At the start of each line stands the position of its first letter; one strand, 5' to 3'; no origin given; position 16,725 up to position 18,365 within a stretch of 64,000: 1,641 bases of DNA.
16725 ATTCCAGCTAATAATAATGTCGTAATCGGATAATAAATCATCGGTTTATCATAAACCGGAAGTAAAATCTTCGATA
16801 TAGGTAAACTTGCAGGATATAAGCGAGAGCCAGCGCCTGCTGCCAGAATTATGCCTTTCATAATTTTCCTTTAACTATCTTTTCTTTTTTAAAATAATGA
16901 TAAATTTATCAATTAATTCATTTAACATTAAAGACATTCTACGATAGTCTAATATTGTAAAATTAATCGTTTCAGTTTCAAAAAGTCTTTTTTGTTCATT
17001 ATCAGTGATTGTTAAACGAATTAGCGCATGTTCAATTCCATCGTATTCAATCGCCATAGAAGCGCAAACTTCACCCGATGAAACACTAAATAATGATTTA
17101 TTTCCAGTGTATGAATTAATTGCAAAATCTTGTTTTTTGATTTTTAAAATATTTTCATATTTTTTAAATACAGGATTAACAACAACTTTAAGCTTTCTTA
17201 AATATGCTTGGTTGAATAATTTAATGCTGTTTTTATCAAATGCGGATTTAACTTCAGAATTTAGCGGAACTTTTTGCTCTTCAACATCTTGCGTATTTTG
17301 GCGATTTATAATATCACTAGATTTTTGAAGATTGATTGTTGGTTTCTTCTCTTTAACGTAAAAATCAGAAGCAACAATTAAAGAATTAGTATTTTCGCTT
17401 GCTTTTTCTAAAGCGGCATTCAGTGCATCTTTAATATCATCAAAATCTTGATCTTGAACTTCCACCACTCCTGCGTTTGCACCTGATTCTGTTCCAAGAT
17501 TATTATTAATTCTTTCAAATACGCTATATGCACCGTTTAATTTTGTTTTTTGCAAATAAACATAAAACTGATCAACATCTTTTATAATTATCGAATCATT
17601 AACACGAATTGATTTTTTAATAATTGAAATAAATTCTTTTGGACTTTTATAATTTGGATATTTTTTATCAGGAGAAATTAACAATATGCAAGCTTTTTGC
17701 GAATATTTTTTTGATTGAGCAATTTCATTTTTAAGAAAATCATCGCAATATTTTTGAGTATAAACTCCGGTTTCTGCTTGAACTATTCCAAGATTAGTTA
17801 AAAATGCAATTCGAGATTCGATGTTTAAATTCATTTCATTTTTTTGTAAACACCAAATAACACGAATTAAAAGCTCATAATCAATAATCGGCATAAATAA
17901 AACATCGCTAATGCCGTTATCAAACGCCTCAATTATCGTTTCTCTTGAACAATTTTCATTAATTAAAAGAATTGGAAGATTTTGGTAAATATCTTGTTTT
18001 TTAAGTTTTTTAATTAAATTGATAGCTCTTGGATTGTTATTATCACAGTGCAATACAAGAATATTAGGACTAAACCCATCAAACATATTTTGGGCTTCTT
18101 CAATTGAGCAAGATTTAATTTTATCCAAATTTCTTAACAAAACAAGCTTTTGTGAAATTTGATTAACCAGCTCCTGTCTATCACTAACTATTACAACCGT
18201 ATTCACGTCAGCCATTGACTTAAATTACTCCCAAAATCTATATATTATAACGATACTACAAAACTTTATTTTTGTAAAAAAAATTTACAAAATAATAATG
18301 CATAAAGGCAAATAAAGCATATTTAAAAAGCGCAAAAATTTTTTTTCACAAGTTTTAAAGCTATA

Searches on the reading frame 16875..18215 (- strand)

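Call 40: search_protein_families(library=pfam, proteins=[window:16875-18215:-], max_evalue=0.01)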
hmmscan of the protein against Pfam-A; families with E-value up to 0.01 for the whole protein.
window:16875-18215:- (446 aa): 1 family
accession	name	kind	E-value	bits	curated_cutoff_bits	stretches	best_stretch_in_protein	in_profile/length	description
PF00072.30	Response_reg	-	0.0015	19.1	30.2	1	7-116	1-107/111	Response regulator receiver domain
